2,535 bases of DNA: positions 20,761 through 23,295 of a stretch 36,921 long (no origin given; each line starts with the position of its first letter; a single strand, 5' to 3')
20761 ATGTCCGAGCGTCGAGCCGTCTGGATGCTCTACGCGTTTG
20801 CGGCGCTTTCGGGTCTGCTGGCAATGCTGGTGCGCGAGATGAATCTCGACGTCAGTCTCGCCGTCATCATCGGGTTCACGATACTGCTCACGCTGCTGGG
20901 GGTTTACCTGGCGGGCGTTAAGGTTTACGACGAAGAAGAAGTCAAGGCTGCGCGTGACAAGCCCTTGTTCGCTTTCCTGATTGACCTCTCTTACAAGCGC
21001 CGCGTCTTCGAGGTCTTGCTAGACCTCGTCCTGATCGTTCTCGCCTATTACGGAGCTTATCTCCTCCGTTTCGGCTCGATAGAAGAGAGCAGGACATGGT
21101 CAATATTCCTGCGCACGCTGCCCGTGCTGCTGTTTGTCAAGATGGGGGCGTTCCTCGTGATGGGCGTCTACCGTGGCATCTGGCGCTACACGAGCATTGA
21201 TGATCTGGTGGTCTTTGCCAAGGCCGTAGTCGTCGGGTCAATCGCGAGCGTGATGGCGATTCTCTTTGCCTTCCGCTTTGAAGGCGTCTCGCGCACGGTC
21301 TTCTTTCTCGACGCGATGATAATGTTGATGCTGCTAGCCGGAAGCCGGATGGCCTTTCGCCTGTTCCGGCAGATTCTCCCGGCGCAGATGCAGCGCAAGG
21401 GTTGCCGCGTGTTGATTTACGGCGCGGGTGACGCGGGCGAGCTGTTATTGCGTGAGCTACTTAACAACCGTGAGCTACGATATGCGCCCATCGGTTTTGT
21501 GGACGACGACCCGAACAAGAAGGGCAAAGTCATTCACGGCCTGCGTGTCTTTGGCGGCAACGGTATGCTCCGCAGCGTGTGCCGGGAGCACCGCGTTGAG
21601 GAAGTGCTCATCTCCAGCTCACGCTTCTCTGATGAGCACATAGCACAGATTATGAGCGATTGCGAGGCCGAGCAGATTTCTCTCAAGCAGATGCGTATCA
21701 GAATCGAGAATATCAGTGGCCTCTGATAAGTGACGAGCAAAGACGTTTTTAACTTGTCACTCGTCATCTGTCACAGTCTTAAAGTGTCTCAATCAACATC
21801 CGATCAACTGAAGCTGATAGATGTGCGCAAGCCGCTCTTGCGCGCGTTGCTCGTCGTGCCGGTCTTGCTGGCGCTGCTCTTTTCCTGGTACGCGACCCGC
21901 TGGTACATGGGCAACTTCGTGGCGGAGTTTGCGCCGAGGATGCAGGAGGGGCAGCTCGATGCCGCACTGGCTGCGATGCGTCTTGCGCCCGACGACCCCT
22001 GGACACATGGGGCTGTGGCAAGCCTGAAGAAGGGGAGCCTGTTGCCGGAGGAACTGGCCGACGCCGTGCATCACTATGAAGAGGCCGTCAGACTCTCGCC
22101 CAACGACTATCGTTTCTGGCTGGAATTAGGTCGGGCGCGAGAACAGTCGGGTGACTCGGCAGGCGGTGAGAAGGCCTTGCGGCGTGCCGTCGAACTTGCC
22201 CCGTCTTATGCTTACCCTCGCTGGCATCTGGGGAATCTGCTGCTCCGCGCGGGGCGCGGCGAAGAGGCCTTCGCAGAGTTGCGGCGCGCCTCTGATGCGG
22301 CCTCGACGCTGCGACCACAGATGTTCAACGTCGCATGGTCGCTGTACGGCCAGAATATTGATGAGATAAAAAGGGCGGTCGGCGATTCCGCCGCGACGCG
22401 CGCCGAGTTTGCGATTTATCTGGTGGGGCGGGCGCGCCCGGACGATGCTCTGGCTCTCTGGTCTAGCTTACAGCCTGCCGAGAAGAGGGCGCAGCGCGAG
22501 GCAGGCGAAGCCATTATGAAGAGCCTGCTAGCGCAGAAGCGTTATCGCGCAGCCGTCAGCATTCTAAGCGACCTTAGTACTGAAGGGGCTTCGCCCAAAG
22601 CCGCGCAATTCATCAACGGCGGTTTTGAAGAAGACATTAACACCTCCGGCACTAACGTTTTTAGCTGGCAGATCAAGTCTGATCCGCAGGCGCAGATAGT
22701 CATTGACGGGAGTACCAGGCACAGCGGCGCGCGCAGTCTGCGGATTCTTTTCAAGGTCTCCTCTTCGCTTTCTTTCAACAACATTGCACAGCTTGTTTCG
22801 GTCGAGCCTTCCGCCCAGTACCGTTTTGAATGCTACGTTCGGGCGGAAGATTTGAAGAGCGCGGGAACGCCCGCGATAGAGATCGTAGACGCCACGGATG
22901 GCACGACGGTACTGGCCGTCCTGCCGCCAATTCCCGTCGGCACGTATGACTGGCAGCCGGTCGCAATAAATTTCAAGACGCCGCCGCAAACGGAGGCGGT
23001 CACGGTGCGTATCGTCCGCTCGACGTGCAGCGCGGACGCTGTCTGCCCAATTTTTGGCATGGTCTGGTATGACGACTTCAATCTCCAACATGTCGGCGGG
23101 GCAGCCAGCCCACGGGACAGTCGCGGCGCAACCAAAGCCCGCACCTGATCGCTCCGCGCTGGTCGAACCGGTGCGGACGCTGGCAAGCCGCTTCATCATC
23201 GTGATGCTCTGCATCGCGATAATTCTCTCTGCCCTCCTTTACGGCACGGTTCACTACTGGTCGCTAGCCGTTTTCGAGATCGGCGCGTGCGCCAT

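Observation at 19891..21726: Hybrid initiating enzyme: WecA/MraY-type PNPT fused to the CapD/WbaP-type 4-TM plus Rossmann-like module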

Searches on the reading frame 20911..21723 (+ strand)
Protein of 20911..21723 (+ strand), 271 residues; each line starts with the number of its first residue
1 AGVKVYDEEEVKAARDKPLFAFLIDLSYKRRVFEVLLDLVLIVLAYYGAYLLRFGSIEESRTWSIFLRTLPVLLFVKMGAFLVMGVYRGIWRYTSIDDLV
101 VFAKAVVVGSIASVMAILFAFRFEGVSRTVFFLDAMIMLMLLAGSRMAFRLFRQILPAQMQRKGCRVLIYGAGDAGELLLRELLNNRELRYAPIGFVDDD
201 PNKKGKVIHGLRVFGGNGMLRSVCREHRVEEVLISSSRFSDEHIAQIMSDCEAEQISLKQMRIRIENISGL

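Call 20: search_solved_structures(query=window:20911-21723:+, max_evalue=1, show_alignments=3)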
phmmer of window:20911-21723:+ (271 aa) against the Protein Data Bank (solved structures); distinct sequences matched with E-value up to 1: 3.
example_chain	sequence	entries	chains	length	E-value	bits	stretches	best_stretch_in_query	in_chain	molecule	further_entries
3nkl_A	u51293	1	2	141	5.9e-06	29.1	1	166-239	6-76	UDP-D-quinovosamine 4-dehydrogenase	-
5zz5_A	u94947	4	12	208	0.093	15.4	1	162-246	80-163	Redox-sensing transcriptional repressor Rex | Redox-sensing transcriptional repressor Rex 1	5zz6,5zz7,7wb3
9tz5_m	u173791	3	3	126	0.61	12.7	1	144-188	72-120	Large ribosomal subunit protein bL17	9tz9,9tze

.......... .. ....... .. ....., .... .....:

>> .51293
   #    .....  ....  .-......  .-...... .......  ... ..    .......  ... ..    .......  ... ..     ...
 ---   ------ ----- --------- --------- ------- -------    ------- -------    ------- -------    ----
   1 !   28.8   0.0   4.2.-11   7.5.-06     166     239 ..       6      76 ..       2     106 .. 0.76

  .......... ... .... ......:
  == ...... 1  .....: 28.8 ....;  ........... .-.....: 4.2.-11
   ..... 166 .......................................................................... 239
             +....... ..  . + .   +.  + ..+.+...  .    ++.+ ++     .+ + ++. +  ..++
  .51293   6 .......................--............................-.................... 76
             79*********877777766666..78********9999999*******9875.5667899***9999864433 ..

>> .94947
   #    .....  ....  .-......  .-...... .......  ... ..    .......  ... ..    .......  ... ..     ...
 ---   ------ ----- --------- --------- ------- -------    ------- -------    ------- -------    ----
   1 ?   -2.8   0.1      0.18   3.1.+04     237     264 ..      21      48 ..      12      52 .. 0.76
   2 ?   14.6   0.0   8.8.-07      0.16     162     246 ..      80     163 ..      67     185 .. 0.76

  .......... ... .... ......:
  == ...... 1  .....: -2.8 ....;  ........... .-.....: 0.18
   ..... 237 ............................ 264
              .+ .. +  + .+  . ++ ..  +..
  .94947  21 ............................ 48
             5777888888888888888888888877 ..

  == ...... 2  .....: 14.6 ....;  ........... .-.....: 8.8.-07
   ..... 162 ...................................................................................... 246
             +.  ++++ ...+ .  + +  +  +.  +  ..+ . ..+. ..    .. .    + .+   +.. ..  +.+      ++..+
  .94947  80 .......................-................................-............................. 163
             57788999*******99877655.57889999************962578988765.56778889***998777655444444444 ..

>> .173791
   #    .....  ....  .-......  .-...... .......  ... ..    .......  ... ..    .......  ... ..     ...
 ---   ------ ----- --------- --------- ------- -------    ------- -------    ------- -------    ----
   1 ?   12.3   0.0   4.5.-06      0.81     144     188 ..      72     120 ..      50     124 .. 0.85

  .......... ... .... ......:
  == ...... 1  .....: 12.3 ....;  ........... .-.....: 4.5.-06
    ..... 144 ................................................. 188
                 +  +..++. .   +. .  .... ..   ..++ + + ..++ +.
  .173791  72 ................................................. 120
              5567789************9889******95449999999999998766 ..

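Call 40: search_dna_similar(query=window:20974-21723:+, collection=plasmids, mode=protein, max_evalue=0.001, max_rows=40)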
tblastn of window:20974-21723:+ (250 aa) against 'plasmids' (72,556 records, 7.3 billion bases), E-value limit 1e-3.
Records with a match: 212; places in all: 214; records where one place covers at least 80% of the query: 186.
Best place of each record, by identity: <60% 212.
By first word of the organism name: Rhizobium 129; Shigella 20; Ensifer 8; Deinococcus 6; Sulfitobacter 4; Sphingomonas 3; Enterococcus 3; Leptospira 2; Cetobacterium 2; Agrobacterium 2; and 26 more.
By predicted mobility (MOB-suite, as given by PLSDB): non-mobilizable 130; conjugative 70; mobilizable 12.
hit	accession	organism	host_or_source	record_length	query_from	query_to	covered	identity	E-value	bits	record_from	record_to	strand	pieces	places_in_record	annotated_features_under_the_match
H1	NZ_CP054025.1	Rhizobium indicum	Pisum sativum l. (pea),Pure culture,Pea ...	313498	9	250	97%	32.4%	3e-16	85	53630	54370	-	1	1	nucleoside-diphosphate sugar epimerase/dehydratase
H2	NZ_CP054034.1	Rhizobium indicum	Pisum sativum l. (pea),Pure culture,Pea ...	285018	9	250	97%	32.4%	3e-16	85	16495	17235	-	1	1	nucleoside-diphosphate sugar epimerase/dehydratase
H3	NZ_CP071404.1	Rhizobium leguminosarum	lentil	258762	9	250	97%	32.4%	4e-16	84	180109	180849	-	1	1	nucleoside-diphosphate sugar epimerase/dehydratase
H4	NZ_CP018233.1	Rhizobium leguminosarum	Vavilovia formosa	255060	9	250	97%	32.4%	5e-16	84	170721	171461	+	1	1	nucleoside-diphosphate sugar epimerase/dehydratase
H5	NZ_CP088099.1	Rhizobium sp. SU303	cell culture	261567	9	250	97%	32.4%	5e-16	84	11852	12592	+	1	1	nucleoside-diphosphate sugar epimerase/dehydratase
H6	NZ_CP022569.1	Rhizobium leguminosarum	Root nodule,Pisum sativum root-nodule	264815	9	250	97%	32.4%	5e-16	84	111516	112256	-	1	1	nucleoside-diphosphate sugar epimerase/dehydratase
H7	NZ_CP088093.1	Rhizobium laguerreae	cell culture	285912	9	250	97%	32.4%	5e-16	84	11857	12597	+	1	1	nucleoside-diphosphate sugar epimerase/dehydratase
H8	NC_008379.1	Rhizobium johnstonii 3841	-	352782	9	250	97%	32.4%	5e-16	84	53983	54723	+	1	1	nucleoside-diphosphate sugar epimerase/dehydratase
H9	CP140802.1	Rhizobium johnstonii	Trifolium pratense,whole organism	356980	9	250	97%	32.4%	5e-16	84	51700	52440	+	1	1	nucleoside-diphosphate sugar epimerase/dehydratase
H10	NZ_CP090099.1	Rhizobium leguminosarum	Trifolium pratense,Cell culture,Plant ...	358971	9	250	97%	32.4%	5e-16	84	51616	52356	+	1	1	nucleoside-diphosphate sugar epimerase/dehydratase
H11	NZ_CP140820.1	Rhizobium johnstonii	Trifolium pratense,whole organism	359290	9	250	97%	32.4%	5e-16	84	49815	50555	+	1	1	nucleoside-diphosphate sugar epimerase/dehydratase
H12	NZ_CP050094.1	Rhizobium leguminosarum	Trifolium pratense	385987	9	250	97%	32.4%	5e-16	84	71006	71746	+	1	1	nucleoside-diphosphate sugar epimerase/dehydratase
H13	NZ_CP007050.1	Rhizobium leguminosarum bv. trifolii WSM1689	root nodule of Trifolium uniflorum ...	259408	9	250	97%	32.4%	5e-16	84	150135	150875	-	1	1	nucleoside-diphosphate sugar epimerase/dehydratase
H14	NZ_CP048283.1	Rhizobium leguminosarum bv. viciae 248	Fava bean,whole organism,nodules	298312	9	250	97%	32.4%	5e-16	84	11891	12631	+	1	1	nucleoside-diphosphate sugar epimerase/dehydratase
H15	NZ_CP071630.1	Rhizobium leguminosarum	lentil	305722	9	250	97%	32.4%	5e-16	84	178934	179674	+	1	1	nucleoside-diphosphate sugar epimerase/dehydratase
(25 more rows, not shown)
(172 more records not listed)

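Call 41: get_annotated_region(hit=H8, flank=5000)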
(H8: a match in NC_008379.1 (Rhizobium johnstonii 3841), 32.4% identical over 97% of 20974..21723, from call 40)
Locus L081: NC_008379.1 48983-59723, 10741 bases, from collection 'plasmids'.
description: Rhizobium johnstonii 3841 plasmid pRL9, complete sequence
organism: Rhizobium johnstonii 3841 (NCBI taxid 216596)
taxonomy: Bacteria; Pseudomonadota; Alphaproteobacteria; Hyphomicrobiales; Rhizobiaceae; Rhizobium; Rhizobium johnstonii; Rhizobium johnstonii 3841
host: -; source: -; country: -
typing (MOB-suite, as given by PLSDB): non-mobilizable; replicon rep_cluster_685
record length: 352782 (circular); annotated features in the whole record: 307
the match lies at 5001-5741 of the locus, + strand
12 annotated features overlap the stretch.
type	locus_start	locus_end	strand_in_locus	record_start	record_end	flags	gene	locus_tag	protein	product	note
CDS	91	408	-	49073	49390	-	-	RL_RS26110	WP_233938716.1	hypothetical protein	-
CDS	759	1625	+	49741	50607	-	-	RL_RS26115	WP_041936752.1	universal stress protein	-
CDS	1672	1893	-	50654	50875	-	-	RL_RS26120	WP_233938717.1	hypothetical protein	-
CDS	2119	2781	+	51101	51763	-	-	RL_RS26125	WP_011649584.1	transcriptional regulator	-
CDS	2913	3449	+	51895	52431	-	-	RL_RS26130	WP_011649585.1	hypothetical protein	-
CDS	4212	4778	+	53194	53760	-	-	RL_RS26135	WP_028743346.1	sugar transferase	GO:0006486 - protein glycosylation [Evidence IEA]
CDS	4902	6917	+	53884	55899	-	-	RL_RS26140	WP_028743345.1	nucleoside-diphosphate sugar epimerase/dehydratase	GO:0000271 - polysaccharide biosynthetic process [Evidence IEA]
CDS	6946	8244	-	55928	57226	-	-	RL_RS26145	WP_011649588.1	O-antigen ligase family protein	GO:0009103 - lipopolysaccharide biosynthetic process [Evidence IEA]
CDS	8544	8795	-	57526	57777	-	-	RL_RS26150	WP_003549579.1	hypothetical protein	-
CDS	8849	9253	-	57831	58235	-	-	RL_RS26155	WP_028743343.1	DUF2934 domain-containing protein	-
CDS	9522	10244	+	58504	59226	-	-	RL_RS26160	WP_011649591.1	GntR family transcriptional regulator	-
CDS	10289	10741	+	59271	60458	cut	uxuA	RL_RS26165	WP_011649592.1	mannonate dehydratase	GO:0006064 - glucuronate catabolic process [Evidence IEA]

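Call 43: search_dna_similar(query=window:20974-21723:+, collection=plasmids, mode=protein, max_evalue=10, max_rows=60, rows=spread)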
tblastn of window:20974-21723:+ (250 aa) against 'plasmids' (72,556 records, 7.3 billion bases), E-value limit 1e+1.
Records with a match: 411; places in all: 416; records where one place covers at least 80% of the query: 206.
Best place of each record, by identity: 60-80% 1; <60% 410.
By first word of the organism name: Rhizobium 130; Sinorhizobium 75; Phaeobacter 57; Shigella 21; Enterococcus 15; Leisingera 13; Sulfitobacter 11; Deinococcus 9; Ensifer 8; Sphingobium 6; and 43 more.
By predicted mobility (MOB-suite, as given by PLSDB): non-mobilizable 246; conjugative 92; mobilizable 73.
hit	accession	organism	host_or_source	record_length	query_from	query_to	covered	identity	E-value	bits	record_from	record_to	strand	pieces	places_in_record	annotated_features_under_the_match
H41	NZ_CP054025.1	Rhizobium indicum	Pisum sativum l. (pea),Pure culture,Pea ...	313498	9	250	97%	32.4%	3e-16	85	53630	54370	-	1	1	nucleoside-diphosphate sugar epimerase/dehydratase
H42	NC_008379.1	Rhizobium johnstonii 3841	-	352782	9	250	97%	32.4%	5e-16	84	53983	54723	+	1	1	nucleoside-diphosphate sugar epimerase/dehydratase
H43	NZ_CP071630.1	Rhizobium leguminosarum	lentil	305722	9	250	97%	32.4%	5e-16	84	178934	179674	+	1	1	nucleoside-diphosphate sugar epimerase/dehydratase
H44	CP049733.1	Rhizobium leguminosarum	Pisum sativum,Pisum sativum nodules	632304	9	250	97%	32.0%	4e-16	84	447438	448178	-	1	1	polysaccharide biosynthesis protein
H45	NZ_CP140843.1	Rhizobium ruizarguesonis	Trifolium pratense,whole organism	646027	9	250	97%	32.0%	6e-16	84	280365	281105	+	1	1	nucleoside-diphosphate sugar epimerase/dehydratase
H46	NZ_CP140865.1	Rhizobium leguminosarum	Trifolium pratense,whole organism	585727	9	250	97%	32.0%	2e-15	82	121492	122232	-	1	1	nucleoside-diphosphate sugar epimerase/dehydratase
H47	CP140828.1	Rhizobium beringeri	Trifolium pratense,whole organism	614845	9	250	97%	32.0%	2e-15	82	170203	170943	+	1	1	nucleoside-diphosphate sugar epimerase/dehydratase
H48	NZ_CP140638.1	Rhizobium indigoferae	Indigofera amblyantha,Pure culture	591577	9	250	97%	32.0%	2e-15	82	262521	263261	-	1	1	nucleoside-diphosphate sugar epimerase/dehydratase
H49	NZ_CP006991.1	Rhizobium etli bv. mimosae str. IE4771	Phaseolus vulgaris,whole organism,nodule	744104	9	250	97%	31.7%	8e-17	86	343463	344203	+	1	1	nucleoside-diphosphate sugar epimerase/dehydratase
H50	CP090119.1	Rhizobium leguminosarum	Trifolium ambiguum,Cell culture,Plant ...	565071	9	250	97%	31.7%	4e-15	82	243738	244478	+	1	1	polysaccharide biosynthesis protein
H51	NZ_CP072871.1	Rhizobium sp. NLR16a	lentil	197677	9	250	97%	31.3%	1e-16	86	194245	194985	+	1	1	nucleoside-diphosphate sugar epimerase/dehydratase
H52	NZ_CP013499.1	Rhizobium sp. N621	Phaseolus vulgaris,Whole ...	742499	9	250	97%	31.3%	4e-16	84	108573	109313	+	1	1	nucleoside-diphosphate sugar epimerase/dehydratase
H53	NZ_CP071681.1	Rhizobium ruizarguesonis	lentil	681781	9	250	97%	31.3%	2e-15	83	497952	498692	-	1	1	nucleoside-diphosphate sugar epimerase/dehydratase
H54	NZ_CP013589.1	Rhizobium phaseoli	Phaseolus vulgaris,Whole ...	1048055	9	250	97%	30.9%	1e-15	83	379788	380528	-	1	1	record has no annotation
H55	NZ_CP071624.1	Rhizobium bangladeshense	lentil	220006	9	250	97%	30.1%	2e-15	82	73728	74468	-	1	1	nucleoside-diphosphate sugar epimerase/dehydratase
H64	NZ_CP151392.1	Shigella sonnei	-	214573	9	247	96%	26.1%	2e-10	67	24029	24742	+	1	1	nucleoside-diphosphate sugar epimerase/dehydratase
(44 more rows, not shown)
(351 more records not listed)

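Call 45: get_annotated_region(hit=H64, flank=3500)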
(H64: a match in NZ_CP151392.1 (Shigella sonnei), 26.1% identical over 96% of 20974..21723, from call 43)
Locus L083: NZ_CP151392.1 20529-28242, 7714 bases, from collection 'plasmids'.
description: Shigella sonnei strain R15.0423 plasmid pR15.0423_214k, complete sequence
organism: Shigella sonnei (NCBI taxid 624)
taxonomy: Bacteria; Pseudomonadota; Gammaproteobacteria; Enterobacterales; Enterobacteriaceae; Shigella; Shigella sonnei
host: -; source: -; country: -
typing (MOB-suite, as given by PLSDB): conjugative; replicon IncFIA,IncFIC; relaxase MOBF,MOBF,MOBP; mating-pair formation MPF_Unknown
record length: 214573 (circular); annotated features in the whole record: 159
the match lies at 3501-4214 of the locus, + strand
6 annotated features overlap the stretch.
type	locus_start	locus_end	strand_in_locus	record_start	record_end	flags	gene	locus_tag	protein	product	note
CDS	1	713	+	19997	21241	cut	wbgV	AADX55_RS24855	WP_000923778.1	UDP-GalNAcA C5 epimerase WbgV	-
CDS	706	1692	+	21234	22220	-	-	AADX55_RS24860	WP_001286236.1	glycosyltransferase family 2 protein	-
CDS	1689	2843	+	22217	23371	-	-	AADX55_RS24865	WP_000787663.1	DegT/DnrJ/EryC1/StrS family aminotransferase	-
CDS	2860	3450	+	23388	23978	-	-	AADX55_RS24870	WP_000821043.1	sugar transferase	GO:0006486 - protein glycosylation [Evidence IEA]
CDS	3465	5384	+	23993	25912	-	-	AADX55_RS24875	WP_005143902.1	nucleoside-diphosphate sugar epimerase/dehydratase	GO:0000271 - polysaccharide biosynthetic process [Evidence IEA]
CDS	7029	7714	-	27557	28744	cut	-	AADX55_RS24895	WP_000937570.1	IS91 family transposase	-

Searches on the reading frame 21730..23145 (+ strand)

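Call 7: search_protein_families(library=pfam, proteins=[window:21730-23145:+], max_evalue=0.001)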
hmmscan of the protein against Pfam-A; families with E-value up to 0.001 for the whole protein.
window:21730-23145:+ (472 aa): 8 families
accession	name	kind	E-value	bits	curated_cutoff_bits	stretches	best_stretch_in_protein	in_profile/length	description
PF13432.12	TPR_16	-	8.8e-10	39.3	32.7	2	109-160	13-64/65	Tetratricopeptide repeat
PF13414.12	TPR_11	-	1.5e-09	37.8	26.8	0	108-141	9-42/42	TPR repeat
PF14559.12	TPR_19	-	1.9e-08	34.9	25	1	108-158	6-56/68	Tetratricopeptide repeat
PF13428.12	TPR_14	-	4.1e-07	30.5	23.5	0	129-161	3-35/44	Tetratricopeptide repeat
PF13181.12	TPR_8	-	1.3e-06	28.6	25.7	0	127-159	1-33/34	Tetratricopeptide repeat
PF07719.23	TPR_2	-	2.3e-06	27.7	27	0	128-159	2-33/34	Tetratricopeptide repeat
PF13431.12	TPR_17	-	1.8e-05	25.1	24.4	0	115-144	1-30/34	Tetratricopeptide repeat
PF02018.23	CBM_4_9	-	7.1e-05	23.6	25.9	1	292-428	2-129/136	Carbohydrate binding domain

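Call 49: search_protein_families(library=ncbifam, proteins=[window:21730-23145:+], max_evalue=0.00001)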
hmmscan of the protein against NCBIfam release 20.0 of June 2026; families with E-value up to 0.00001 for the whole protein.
window:21730-23145:+ (472 aa): 1 family
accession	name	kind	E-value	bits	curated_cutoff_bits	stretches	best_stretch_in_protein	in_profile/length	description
TIGR02917.1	PEP_TPR_lipo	equivalog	1.7e-06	26.3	312.2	0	99-201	505-606/899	XrtA/PEP-CTERM system TPR-repeat protein PrsT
